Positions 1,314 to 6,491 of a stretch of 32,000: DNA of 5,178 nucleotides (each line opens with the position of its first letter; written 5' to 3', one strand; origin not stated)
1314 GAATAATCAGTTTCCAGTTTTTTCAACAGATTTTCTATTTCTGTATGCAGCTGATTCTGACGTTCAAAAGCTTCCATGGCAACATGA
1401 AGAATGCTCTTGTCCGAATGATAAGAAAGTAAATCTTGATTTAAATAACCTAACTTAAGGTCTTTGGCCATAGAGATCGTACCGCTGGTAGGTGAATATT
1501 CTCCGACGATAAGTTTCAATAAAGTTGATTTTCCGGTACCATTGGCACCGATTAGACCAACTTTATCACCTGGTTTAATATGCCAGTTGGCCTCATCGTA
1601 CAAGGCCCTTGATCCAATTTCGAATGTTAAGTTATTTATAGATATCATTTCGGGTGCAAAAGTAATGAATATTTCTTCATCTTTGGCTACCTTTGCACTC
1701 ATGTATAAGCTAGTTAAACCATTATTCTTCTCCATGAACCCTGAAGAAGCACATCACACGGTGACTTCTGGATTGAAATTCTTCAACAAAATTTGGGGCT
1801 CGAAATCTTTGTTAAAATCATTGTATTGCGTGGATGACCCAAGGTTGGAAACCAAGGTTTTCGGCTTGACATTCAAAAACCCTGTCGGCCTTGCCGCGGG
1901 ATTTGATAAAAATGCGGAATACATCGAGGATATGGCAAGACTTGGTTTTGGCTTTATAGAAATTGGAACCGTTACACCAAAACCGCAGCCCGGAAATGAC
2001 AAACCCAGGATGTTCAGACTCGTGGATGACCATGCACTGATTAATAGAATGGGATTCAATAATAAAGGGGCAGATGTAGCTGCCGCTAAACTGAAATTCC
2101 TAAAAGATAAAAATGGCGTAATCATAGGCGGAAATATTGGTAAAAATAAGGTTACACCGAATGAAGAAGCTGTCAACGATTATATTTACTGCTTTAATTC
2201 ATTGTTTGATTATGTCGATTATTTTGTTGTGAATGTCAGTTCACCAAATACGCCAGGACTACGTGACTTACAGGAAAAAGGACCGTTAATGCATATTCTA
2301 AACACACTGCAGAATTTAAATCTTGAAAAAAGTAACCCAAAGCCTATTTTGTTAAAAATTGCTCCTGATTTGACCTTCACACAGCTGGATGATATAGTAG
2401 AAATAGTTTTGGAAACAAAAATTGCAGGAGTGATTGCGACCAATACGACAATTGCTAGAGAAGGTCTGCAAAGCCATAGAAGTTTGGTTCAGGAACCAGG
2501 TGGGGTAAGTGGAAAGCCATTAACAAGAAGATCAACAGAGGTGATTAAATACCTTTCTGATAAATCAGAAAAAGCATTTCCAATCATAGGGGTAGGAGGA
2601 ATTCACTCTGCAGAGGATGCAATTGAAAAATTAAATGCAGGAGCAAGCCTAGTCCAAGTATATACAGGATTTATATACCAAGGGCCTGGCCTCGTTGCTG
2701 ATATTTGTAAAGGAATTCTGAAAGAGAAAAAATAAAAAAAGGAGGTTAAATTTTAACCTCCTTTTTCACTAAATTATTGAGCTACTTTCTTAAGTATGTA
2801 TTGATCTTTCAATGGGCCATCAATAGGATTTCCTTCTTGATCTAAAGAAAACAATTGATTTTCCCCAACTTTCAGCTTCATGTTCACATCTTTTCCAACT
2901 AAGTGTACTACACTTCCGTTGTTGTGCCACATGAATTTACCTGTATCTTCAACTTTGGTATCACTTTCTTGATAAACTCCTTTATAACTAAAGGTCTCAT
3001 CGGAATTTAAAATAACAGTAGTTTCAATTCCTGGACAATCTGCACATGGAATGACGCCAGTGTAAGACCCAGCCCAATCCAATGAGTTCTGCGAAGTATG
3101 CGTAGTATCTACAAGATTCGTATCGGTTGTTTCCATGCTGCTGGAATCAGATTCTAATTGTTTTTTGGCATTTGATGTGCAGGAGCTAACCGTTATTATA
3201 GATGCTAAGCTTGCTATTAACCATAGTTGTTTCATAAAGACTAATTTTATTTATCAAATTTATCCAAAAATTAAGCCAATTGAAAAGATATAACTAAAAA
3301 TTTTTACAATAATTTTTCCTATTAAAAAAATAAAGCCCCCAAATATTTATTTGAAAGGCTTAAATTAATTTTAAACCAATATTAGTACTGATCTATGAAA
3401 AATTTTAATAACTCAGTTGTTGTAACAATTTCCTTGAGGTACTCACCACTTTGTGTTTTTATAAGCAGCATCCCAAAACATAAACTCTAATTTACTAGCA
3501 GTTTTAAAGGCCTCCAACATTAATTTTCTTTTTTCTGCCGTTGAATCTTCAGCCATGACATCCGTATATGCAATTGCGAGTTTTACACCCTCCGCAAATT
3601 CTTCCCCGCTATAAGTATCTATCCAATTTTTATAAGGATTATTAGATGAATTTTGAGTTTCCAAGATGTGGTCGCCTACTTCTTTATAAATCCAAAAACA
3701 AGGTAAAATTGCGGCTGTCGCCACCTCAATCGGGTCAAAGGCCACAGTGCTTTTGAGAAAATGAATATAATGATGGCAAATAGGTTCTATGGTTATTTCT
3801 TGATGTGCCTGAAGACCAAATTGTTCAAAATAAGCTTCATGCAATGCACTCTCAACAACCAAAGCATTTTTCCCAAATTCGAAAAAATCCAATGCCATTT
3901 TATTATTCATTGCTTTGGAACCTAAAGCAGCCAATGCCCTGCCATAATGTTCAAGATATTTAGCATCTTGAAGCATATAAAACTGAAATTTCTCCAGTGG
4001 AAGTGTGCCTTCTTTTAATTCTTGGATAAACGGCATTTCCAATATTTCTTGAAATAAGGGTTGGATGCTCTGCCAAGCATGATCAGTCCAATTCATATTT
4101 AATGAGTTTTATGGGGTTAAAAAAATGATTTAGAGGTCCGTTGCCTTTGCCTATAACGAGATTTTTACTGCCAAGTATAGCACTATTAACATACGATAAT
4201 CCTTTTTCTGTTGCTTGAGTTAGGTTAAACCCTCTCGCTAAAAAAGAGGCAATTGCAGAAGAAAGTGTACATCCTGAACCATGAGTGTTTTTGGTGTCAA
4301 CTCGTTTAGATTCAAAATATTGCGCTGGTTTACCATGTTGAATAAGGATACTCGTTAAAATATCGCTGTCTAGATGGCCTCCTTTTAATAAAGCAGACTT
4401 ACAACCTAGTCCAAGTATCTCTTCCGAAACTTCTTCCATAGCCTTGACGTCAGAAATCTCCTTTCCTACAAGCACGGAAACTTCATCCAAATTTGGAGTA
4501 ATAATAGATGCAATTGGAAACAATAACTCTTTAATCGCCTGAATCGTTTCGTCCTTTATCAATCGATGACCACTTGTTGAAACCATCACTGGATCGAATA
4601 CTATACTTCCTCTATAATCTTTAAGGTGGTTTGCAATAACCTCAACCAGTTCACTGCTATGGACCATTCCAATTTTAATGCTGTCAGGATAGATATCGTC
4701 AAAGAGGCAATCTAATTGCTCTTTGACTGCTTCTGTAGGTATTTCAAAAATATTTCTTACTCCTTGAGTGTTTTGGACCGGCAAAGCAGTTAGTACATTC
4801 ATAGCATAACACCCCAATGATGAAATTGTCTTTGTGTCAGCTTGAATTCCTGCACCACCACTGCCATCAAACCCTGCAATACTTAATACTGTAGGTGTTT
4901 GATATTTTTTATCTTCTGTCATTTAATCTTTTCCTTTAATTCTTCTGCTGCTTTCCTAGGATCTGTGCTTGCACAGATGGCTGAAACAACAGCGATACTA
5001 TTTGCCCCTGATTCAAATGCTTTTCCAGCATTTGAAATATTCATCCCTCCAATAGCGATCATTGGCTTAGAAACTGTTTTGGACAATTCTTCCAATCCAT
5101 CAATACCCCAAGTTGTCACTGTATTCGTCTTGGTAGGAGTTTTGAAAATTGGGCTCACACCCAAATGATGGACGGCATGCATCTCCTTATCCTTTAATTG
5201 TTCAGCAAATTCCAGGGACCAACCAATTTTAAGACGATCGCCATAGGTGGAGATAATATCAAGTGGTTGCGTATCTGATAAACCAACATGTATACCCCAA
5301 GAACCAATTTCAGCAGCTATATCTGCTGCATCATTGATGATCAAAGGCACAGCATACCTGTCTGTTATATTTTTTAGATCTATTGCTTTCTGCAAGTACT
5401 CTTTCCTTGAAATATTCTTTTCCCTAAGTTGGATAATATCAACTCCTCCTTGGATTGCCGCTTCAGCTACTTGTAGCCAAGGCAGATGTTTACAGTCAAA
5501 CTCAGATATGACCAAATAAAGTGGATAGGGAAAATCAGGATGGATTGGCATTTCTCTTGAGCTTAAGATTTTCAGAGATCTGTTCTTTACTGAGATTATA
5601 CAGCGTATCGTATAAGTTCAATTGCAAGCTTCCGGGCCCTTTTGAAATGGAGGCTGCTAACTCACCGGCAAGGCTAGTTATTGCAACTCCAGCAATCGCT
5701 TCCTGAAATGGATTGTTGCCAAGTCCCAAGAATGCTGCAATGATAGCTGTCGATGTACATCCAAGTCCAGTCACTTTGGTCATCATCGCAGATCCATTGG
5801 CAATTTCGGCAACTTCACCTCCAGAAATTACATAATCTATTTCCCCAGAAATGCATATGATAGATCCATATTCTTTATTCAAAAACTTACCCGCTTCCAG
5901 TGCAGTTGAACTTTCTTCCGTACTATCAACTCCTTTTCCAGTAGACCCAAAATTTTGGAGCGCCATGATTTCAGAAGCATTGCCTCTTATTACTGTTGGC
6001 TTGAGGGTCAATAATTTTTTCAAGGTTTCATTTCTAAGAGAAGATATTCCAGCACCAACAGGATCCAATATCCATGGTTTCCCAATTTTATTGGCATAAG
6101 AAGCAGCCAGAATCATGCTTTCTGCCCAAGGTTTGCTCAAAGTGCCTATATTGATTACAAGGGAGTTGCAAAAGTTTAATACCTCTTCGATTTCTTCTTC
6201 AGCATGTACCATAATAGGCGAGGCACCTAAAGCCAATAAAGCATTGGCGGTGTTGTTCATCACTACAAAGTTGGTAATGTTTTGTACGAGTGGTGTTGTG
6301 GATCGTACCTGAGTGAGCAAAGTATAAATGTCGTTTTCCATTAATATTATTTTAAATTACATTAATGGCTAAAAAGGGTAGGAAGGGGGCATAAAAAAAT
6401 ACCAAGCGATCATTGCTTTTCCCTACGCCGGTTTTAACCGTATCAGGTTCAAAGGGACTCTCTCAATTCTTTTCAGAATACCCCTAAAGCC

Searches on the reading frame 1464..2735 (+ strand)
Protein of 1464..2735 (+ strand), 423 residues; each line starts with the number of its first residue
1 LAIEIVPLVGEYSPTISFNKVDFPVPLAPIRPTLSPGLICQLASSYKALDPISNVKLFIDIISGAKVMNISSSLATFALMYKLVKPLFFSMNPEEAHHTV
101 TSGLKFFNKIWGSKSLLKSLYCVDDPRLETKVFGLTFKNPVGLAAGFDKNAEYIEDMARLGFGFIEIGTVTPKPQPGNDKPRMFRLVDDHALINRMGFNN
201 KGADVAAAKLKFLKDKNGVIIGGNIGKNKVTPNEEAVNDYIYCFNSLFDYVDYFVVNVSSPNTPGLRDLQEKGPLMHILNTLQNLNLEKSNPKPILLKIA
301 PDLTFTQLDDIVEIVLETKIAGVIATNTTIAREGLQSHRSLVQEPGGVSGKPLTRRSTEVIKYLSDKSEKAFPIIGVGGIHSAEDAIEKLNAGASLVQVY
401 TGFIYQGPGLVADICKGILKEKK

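Call 9: search_protein_families(library=pfam, proteins=[window:1464-2735:+], max_evalue=0.01)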
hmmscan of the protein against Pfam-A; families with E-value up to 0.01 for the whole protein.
window:1464-2735:+ (423 aa): 1 family
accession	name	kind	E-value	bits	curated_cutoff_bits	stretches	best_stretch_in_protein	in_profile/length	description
PF01180.27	DHO_dh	-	1e-89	301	27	1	128-419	2-288/291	Dihydroorotate dehydrogenase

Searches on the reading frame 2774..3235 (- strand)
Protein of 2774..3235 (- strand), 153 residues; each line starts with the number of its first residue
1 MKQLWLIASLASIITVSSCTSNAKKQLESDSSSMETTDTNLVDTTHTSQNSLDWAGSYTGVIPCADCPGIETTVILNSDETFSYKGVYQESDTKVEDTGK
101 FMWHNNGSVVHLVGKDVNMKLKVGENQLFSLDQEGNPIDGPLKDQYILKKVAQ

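Call 9: search_protein_families(library=pfam, proteins=[window:2774-3235:-], max_evalue=0.01)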
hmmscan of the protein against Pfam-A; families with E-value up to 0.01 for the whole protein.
window:2774-3235:- (153 aa): 1 family
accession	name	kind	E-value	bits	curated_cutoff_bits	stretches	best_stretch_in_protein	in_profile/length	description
PF04170.18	NlpE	-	1.2e-24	87.4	22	1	58-140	1-85/86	NlpE N-terminal domain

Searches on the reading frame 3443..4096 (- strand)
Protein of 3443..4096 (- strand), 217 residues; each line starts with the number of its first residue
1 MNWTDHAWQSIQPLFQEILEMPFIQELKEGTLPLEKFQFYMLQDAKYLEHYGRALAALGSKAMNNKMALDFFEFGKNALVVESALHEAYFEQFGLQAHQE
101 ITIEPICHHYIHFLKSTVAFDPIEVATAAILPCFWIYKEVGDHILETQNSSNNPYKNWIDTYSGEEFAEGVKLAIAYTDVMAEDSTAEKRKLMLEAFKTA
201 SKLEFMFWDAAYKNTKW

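Call 9: search_protein_families(library=pfam, proteins=[window:3443-4096:-], max_evalue=0.01)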
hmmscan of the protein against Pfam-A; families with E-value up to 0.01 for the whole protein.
window:3443-4096:- (217 aa): 1 family
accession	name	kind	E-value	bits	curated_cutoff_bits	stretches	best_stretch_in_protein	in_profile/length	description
PF03070.21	TENA_THI-4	-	7.9e-37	127.5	22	1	8-213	1-209/210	TENA/THI-4/PQQC family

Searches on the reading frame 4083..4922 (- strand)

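Call 9: search_protein_families(library=pfam, proteins=[window:4083-4922:-], max_evalue=0.01)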
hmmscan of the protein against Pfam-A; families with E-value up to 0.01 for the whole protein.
window:4083-4922:- (279 aa): 3 families
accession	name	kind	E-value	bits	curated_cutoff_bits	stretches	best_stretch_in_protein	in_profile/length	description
PF08543.17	Phos_pyr_kin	-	3.8e-86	288.9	27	1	19-265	1-246/246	Phosphomethylpyrimidine kinase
PF00294.29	PfkB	-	1.8e-07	31.2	25.8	1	83-241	134-282/302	pfkB family carbohydrate kinase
PF02110.20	HK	-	0.00016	21.6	27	0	214-246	184-216/247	Hydroxyethylthiazole kinase family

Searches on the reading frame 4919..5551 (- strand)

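Call 9: search_protein_families(library=pfam, proteins=[window:4919-5551:-], max_evalue=0.01)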
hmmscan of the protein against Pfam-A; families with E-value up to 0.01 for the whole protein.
window:4919-5551:- (210 aa): 1 family
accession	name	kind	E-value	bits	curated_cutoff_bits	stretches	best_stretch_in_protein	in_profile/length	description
PF02581.23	TMP-TENI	-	4.4e-50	170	27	1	11-192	1-180/180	Thiamine monophosphate synthase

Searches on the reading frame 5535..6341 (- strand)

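Call 9: search_protein_families(library=pfam, proteins=[window:5535-6341:-], max_evalue=0.01)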
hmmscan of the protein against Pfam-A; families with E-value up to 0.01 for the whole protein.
window:5535-6341:- (268 aa): 3 families
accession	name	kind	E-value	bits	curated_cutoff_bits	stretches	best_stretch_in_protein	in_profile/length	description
PF02110.20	HK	-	1.4e-75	254.4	27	1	9-253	1-247/247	Hydroxyethylthiazole kinase family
PF01256.23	Carb_kinase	-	1.9e-08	34.5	27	1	52-231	60-225/242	NAD(P)H-hydrate dehydratase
PF08543.17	Phos_pyr_kin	-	8.7e-07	29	27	1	31-216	34-221/246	Phosphomethylpyrimidine kinase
